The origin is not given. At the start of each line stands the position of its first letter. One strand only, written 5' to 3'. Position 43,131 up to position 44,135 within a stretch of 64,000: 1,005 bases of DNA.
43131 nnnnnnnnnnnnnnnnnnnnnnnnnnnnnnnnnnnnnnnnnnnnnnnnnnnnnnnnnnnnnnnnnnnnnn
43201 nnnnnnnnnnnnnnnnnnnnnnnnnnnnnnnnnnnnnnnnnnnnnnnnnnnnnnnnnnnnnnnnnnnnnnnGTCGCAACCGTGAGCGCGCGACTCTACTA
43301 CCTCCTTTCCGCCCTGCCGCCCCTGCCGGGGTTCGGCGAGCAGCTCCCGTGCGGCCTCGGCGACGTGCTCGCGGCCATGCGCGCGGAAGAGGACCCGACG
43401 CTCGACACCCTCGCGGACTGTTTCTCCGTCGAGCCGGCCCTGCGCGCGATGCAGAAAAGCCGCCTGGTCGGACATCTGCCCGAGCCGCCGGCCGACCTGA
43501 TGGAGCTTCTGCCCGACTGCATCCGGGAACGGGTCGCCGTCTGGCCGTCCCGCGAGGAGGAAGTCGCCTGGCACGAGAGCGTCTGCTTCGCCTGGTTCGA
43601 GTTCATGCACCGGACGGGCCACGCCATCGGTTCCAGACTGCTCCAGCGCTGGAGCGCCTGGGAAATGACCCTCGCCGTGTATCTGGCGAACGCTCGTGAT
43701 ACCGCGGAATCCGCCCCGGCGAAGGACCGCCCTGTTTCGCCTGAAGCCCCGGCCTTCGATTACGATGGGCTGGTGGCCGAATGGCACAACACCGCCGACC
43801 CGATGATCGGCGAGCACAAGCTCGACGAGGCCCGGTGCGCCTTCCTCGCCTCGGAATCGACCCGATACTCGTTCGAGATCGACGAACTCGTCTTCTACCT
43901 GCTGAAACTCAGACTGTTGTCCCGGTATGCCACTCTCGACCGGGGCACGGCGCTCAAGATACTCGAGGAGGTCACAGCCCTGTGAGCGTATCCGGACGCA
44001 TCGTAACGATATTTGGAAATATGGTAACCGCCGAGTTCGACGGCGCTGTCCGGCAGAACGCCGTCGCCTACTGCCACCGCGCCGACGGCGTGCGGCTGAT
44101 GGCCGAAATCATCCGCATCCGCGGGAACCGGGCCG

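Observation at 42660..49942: Minimal V-type ATPase operon with Chlamydiae/Spirochaete gene order (E, unknown, A, B, D, I, K)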

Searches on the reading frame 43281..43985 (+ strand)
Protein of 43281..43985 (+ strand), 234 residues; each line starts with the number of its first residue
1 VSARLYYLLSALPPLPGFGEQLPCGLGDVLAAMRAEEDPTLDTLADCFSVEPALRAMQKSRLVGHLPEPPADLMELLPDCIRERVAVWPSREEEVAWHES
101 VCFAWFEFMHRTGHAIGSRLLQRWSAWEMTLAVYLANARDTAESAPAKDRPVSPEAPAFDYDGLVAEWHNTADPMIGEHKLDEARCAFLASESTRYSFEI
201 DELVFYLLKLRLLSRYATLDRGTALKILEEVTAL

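Call 3: search_protein_families(library=pfam, max_evalue=1, proteins=[window:43281-43985:+])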
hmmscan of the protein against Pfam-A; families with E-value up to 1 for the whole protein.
window:43281-43985:+ (234 aa): 1 family
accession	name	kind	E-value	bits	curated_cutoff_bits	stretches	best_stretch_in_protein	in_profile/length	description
PF10962.13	DUF2764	-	0.0011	19.1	24.1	1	172-225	204-257/271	Protein of unknown function (DUF2764)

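Call 4: search_protein_families(library=ncbifam, max_evalue=1, proteins=[window:43281-43985:+])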
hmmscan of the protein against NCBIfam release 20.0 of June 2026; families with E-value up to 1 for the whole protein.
window:43281-43985:+ (234 aa): 0 families

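Call 9: find_homologous_proteins(query=window:43281-43985:+, max_evalue=0.001)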
Query window:43281-43985:+ (234 aa): 15 proteins with E <= 0.001 among 1263 candidates.
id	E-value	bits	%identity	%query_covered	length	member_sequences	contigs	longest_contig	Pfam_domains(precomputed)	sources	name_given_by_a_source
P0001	2.9e-145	500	95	100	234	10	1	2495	-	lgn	-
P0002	1.2e-118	413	79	100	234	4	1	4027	-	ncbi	ncbi:MAG TPA: hypothetical protein VIV61_19500 [Candidatus Ozemobacteraceae bacterium]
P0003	1.1e-115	403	79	100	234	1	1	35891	-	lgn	-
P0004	3.0e-110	385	89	83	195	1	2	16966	-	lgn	-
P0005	2.9e-109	382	90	81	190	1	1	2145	-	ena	-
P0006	3.9e-97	342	74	88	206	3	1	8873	-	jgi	-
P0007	1.1e-64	236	63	74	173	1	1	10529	-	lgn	-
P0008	3.3e-35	140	39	100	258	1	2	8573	PF10962.14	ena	-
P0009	2.9e-34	137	36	100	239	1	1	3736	PF10962.14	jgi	jgi:hypothetical protein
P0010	6.9e-33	132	39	100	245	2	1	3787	PF10962.14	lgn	-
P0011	1.7e-32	131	36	100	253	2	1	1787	PF10962.14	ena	-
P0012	1.3e-29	121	39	68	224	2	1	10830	PF10962.14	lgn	-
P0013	2.3e-28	117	35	100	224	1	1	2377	PF10962.14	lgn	-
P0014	6.3e-27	113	37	100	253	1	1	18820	PF10962.14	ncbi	-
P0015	1.2e-26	112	36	100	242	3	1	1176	PF10962.14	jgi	-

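Call 12: search_solved_structures(query=A1, max_evalue=10, show_alignments=2)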
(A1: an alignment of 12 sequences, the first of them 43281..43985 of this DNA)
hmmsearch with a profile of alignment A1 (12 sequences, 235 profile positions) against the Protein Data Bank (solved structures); distinct sequences matched with E-value up to 10: 0.

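Call 14: find_homologous_proteins(query=A1, max_evalue=0.001)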
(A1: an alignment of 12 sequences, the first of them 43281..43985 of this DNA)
Query A1 (12 sequences) (234 aa, profile of the alignment): 32 proteins with E <= 0.001 among 8000 candidates.
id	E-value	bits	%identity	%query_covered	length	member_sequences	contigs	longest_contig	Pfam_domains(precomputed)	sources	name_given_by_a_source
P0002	9.4e-101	355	79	100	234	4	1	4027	-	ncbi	ncbi:MAG TPA: hypothetical protein VIV61_19500 [Candidatus Ozemobacteraceae bacterium]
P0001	1.3e-100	354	95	100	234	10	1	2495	-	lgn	-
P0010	1.7e-99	351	39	100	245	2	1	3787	PF10962.14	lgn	-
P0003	4.1e-99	349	79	100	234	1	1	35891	-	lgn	-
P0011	5.8e-99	349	36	100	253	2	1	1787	PF10962.14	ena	-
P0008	6.4e-99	349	39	100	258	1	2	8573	PF10962.14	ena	-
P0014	4.4e-97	343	37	100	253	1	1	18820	PF10962.14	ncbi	-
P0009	9.2e-91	322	36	100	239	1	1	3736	PF10962.14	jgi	jgi:hypothetical protein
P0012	1.6e-86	308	39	68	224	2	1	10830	PF10962.14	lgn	-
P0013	1.6e-85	305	35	100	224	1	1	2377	PF10962.14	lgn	-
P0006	3.9e-83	297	74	88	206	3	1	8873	-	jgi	-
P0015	8.6e-82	293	36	100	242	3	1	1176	PF10962.14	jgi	-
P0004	4.2e-78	281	89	83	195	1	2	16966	-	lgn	-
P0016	3.2e-77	278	39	100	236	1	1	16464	PF10962.14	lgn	-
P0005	2.4e-64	236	90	81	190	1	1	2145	-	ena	-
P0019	1.5e-58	217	41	97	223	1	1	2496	PF10962.14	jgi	-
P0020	8.3e-49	185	35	100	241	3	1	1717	PF10962.14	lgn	-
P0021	2.4e-46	177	34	100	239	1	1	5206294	PF10962.14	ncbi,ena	-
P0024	1.9e-27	115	28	100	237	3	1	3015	PF10962.14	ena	-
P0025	8.3e-27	113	27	92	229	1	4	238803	PF10962.14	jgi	-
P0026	4.2e-8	52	33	28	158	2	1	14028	PF10962.14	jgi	jgi:hypothetical protein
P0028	1.1e-7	50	32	42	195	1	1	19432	PF10962.14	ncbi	-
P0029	2.4e-7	49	25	44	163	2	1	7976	PF10962.14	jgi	jgi:hypothetical protein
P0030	2.6e-7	49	32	46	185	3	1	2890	PF10962.14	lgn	-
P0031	3.1e-7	49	-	-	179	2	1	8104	PF10962.14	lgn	-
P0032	1.3e-4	40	30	38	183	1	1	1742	PF10962.14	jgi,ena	-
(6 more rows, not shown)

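Call 28: find_related_loci(query=A1, collection=genome_contigs, flank=8000)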
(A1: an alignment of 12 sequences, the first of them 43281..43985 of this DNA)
Query A1 (234 aa) in genome_contigs; peptide patterns used: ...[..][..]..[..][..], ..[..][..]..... (x = any residue, [..] = any of these).
245 stretches matched a pattern; 6 encode a relative of the query (tblastn E <= 1e-3); 6 distinct loci.
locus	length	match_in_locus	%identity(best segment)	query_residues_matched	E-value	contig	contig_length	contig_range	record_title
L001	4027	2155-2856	79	1-234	1e-124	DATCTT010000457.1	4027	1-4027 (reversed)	MAG TPA_asm: Candidatus Ozemobacteraceae bacterium isolate SMAG_U7338 k141_107084, whole genome shotgun sequence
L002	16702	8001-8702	78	1-234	2e-122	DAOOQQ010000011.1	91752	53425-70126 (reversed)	MAG TPA_asm: Candidatus Ozemobacteraceae bacterium isolate AMR_MDS_2567 NODE_231_length_91752_cov_8.333577, whole genome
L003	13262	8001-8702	74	1-234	9e-117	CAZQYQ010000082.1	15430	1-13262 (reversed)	MAG TPA_asm: uncultured bacterium isolate SRP089250_co1_29 genome assembly, contig: NODE_6601_length_15430_cov_4.788683,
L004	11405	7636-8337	93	1-234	1e-138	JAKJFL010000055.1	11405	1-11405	MAG: Candidatus Riflebacteria bacterium isolate UR.bin127 UR_contig_16431, whole genome shotgun sequence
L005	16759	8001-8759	37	1-234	1e-35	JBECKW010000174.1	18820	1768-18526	MAG: Desulfobacterales bacterium isolate ETDI60 k127_4453310, whole genome shotgun sequence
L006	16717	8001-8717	34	1-234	1e-26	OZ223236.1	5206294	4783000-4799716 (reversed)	MAG: Candidatus Ozemobacteraceae bacterium isolate 4ee0fdf2-fbb4-4151-bfa0-813162405533 genome assembly, chromosome: 2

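Call 29: predict_structure(alignment_id=A2)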
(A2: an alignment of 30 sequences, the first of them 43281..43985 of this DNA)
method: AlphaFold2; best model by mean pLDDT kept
length: 234 residues; sequences in the alignment: 30
mean_pLDDT: 87.4   pTM: 0.85
mean pLDDT of the five models: 87.4, 87.0, 86.3, 86.1, 85.9
residues with pLDDT >= 90: 135; 70-90: 79; 50-70: 15; < 50: 5
segments of 3 or more residues with pLDDT < 50: 232-234
pLDDT, mean of each block of 10 residues (from residue 1): 80 89 93 94 96 89 84 92 88 87 95 96 96 93 88 87 93 86 93 79 95 83 52 47
secondary structure, 60 per line:
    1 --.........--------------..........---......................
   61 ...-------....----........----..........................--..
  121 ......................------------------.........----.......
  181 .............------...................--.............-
elements in order: H3-11 H26-35 H39-63 H71-74 H79-86 H91-116 H119-142 H161-169 H174-193 H200-218 H221-233

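Call 32: fold_search(model_id=the predicted structure, library=pdb)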
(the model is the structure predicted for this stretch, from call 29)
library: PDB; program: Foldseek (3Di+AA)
matches with E <= 10: 51; with E <= 0.001: 0
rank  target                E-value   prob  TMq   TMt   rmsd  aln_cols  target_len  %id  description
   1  8ywt_M                2.2e+00  0.54  0.51  0.39   6.6       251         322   12  The isolated Vo domain of V/A-ATPase from Thermus thermophilus. (released 2024-12-04)
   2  1r5z_A                2.2e+00  0.08  0.18  0.14  19.1       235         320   14  Crystal Structure of Subunit C of V-ATPase (released 2004-01-13)
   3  5mkk_B                2.7e+00  0.04  0.17  0.09  24.7       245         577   16  Crystal structure of the heterodimeric ABC transporter TmrAB, a homolog of the antigen translocation complex TAP (released 2017-01-18)
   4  8oyy_A                3.0e+00  0.04  0.15  0.15  16.1       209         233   14  De novo designed soluble GPCR-like fold GLF_32 (released 2023-10-18)
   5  6nt9_A                3.4e+00  0.03  0.16  0.07  32.3       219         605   16  Cryo-EM structure of the complex between human TBK1 and chicken STING (released 2019-03-06)
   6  6rag_B                3.6e+00  0.04  0.18  0.09  24.8       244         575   16  Heterodimeric ABC exporter TmrAB in inward-facing wide conformation under turnover conditions (released 2019-07-31)
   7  7wij_A                4.0e+00  0.04  0.20  0.18  17.6       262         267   11  Cryo-EM structure of prenyltransferase domain of Macrophoma phaseolina macrophomene synthase (released 2022-06-22)
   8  9jee_A                4.0e+00  0.03  0.16  0.09  20.1       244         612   11  Cryo-EM structure of human TRPV3 in complex with citral determined in MSP2N2 nanodisc (released 2025-03-26)
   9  8a1g_A                4.4e+00  0.03  0.15  0.15  28.8       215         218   12  Structure of the SNX1-SNX5 complex (released 2023-06-14)
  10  1v9m                  5.1e+00  0.07  0.32  0.26  12.4       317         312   15  Crystal structure of the C subunit of V-type ATPase from Thermus thermophilus (released 2004-05-04)
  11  9b3t_H                5.1e+00  0.04  0.23  0.22  16.2       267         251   10  Octameric prenyltransferase domain of linkerless Fusicoccadiene synthase with C2 symmetry without associated cyclase d (released 2024-09-25)
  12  4dcn_C                5.1e+00  0.03  0.16  0.18  24.5       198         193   11  Crystal Structure Analysis of the Arfaptin2 BAR domain in Complex with ARL1 (released 2012-06-13)
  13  5akb_E                5.1e+00  0.02  0.14  0.07  16.4       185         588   17  MutS in complex with the N-terminal domain of MutL - crystal form 1 (released 2015-07-22)
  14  8pe3_B                5.6e+00  0.04  0.18  0.12  14.6       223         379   12  Structure of Csm6' from Streptococcus thermophilus in complex with cyclic hexa-adenylate (cA6) (released 2023-10-04)
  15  7xj0_A                5.6e+00  0.03  0.18  0.09  19.1       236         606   13  Structure of human TRPV3 in complex with Trpvicin (released 2022-11-09)
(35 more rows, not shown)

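Call 35: search_protein_representatives(alignment_id=A2)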
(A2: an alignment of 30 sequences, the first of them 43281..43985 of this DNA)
Query: 30 sequences, 234 profile positions. Proteins with E-value up to 0.001 (for the whole library): 2521; up to 1e-10: 1338; up to 1e-30: 117. The best 150 are listed.
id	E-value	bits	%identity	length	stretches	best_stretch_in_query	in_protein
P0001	4.7e-86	305.0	-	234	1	1-233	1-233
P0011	1.8e-80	286.8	-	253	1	1-234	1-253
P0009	4.0e-78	279.1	-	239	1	1-233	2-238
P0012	5.6e-75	268.8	-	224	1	1-234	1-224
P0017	2.2e-71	257.0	-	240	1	1-234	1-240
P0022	2.6e-70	253.5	-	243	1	2-233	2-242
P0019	1.5e-69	251.0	-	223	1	2-233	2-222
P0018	4.6e-69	249.4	-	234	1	1-233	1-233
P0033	6.3e-69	249.0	-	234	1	1-234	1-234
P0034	7.0e-68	245.6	-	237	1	1-233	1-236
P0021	5.2e-67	242.7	-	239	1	1-234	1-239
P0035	5.3e-65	236.1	-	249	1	1-234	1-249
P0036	9.1e-65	235.4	-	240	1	1-234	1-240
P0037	3.7e-61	223.6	-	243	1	1-233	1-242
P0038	6.8e-60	219.4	-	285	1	2-233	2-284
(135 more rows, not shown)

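Call 50: search_protein_families(library=pfam, alignment_id=A3, max_evalue=1)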
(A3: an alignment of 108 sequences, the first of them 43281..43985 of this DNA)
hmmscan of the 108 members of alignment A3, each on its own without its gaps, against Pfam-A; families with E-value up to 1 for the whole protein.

A. member 1, window:43281-43985:+ (234 aa): 1 family
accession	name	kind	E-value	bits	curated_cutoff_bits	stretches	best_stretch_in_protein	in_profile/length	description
PF10962.13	DUF2764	-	0.0011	19.1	24.1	1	172-225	204-257/271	Protein of unknown function (DUF2764)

B. families by the number of members that match (of 108 scanned): 36 families (the first 25 are shown)
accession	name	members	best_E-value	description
PF10962.13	DUF2764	105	5.2e-18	Protein of unknown function (DUF2764)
PF01992.21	vATP-synt_AC39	13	1.1e-07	ATP synthase (C/AC39) subunit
PF14609.11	GCP5-Mod21_N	2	0.14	Gamma-Tubulin ring complex non-core subunit mod21, N-terminal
PF22231.2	Hera_RBD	1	0.0048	DEAD box helicase Hera, RNA-binding domain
PF14389.11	Lzipper-MIP1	1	0.01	Leucine-zipper of ternary complex factor MIP1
PF10372.14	CdaS_N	1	0.017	Diadenylate cyclase CdaS, N-terminal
PF13755.11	Sensor_TM1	1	0.027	Sensor N-terminal transmembrane domain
PF18138.6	bacHORMA_1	1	0.03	Bacterial HORMA domain family 1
PF19053.6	EccD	1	0.04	EccD-like transmembrane domain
PF02825.26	WWE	1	0.041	WWE domain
PF10366.15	Vps39_1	1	0.044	Vacuolar sorting protein 39 domain 1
PF12731.12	Mating_N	1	0.052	Mating-type protein beta 1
PF22015.1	OSBS_N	1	0.056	O-succinylbenzoate synthase, N-terminal domain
PF25825.1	SAPC2_N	1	0.06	SAPC2 EF-hand like N-terminal domain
PF01883.24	FeS_assembly_P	1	0.06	Iron-sulfur cluster assembly protein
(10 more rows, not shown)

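Call 54: find_encoding_contigs(protein=P0025, flank=8000, max_places=2)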
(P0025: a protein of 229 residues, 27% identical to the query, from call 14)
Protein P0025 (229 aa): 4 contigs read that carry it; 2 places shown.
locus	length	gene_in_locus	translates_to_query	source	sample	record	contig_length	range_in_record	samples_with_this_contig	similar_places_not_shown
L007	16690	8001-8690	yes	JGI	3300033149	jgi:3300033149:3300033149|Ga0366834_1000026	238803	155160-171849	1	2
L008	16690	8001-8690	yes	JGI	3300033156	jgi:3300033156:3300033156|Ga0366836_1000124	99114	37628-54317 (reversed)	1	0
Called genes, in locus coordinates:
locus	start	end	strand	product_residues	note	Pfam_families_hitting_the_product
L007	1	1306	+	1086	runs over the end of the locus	PF00580:UvrD-helicase (weak), PF21445:ADDB_N, PF13361:UvrD_C (faint), PF12705:PDDEXK_1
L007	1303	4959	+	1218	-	PF00580:UvrD-helicase, PF13245:AAA_19, PF13361:UvrD_C, PF13538:UvrD_C_2 (weak), PF12705:PDDEXK_1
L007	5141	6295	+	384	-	PF01850:PIN, PF01938:TRAM (weak)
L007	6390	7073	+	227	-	PF13189:Cytidylate_kin2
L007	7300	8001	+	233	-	PF05103:DivIVA (weak)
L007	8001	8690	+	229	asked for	PF10962:DUF2764 (weak)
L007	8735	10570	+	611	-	PF02874:ATP-synt_ab_N, PF16886:ATP-synt_ab_Xtn, PF00006:ATP-synt_ab, PF22919:ATP-synt_VA_C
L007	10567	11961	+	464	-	PF02874:ATP-synt_ab_N, PF00006:ATP-synt_ab, PF22919:ATP-synt_VA_C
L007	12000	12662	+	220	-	PF01813:ATP-synt_D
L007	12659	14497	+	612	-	PF01496:V_ATPase_I (weak)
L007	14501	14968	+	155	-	PF00137:ATP-synt_C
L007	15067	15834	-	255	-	PF00326:Peptidase_S9 (faint)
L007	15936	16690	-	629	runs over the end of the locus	PF00317:Ribonuc_red_lgN, PF02867:Ribonuc_red_lgC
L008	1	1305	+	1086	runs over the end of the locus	PF00580:UvrD-helicase (weak), PF21445:ADDB_N, PF13361:UvrD_C (faint), PF12705:PDDEXK_1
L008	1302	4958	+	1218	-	PF00580:UvrD-helicase, PF13245:AAA_19, PF13361:UvrD_C, PF13538:UvrD_C_2 (weak), PF12705:PDDEXK_1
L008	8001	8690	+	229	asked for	PF10962:DUF2764 (weak)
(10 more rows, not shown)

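Call 55: find_encoding_contigs(protein=P0028, flank=8000, max_places=2)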
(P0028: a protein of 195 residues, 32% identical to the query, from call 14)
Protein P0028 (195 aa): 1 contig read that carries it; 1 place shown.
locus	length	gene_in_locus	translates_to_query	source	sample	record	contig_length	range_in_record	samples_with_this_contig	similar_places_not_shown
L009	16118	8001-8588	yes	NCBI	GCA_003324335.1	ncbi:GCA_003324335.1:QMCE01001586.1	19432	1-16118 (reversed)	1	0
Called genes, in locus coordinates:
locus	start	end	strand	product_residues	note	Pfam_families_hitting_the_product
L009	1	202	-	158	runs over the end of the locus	PF01584:CheW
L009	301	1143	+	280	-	PF00899:ThiF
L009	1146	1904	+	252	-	PF01171:ATP_bind_3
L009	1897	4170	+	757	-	PF01841:Transglut_core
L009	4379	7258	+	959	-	PF22673:MCP-like_PDC_1, PF00512:HisKA, PF02518:HATPase_c, PF00072:Response_reg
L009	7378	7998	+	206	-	-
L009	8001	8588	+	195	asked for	PF10962:DUF2764 (faint)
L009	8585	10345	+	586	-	PF02874:ATP-synt_ab_N, PF16886:ATP-synt_ab_Xtn, PF00006:ATP-synt_ab, PF22919:ATP-synt_VA_C (weak)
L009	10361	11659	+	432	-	PF02874:ATP-synt_ab_N, PF00006:ATP-synt_ab, PF22919:ATP-synt_VA_C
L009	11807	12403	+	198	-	PF01813:ATP-synt_D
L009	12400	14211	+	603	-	PF01496:V_ATPase_I (weak)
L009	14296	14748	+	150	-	PF00137:ATP-synt_C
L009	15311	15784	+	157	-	PF00255:GSHPx, PF00578:AhpC-TSA (weak), PF08534:Redoxin (faint)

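Call 84: search_protein_families(library=pfam, max_evalue=0.01, proteins=[L005:8001-8762:+, L006:8001-8720:+])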
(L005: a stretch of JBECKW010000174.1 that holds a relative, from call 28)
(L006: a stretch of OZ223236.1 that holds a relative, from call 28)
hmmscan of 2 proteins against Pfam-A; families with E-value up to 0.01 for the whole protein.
L005:8001-8762:+ (253 aa): 1 family
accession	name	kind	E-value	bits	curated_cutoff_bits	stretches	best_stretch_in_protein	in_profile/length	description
PF10962.13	DUF2764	-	6.8e-07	29.6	24.1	1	190-249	203-262/271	Protein of unknown function (DUF2764)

L006:8001-8720:+ (239 aa): 2 families
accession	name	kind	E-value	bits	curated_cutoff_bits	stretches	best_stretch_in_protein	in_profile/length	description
PF10962.13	DUF2764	-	1.3e-05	25.4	24.1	1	163-235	191-262/271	Protein of unknown function (DUF2764)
PF01992.21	vATP-synt_AC39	-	0.0042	16.9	29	0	62-213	144-311/339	ATP synthase (C/AC39) subunit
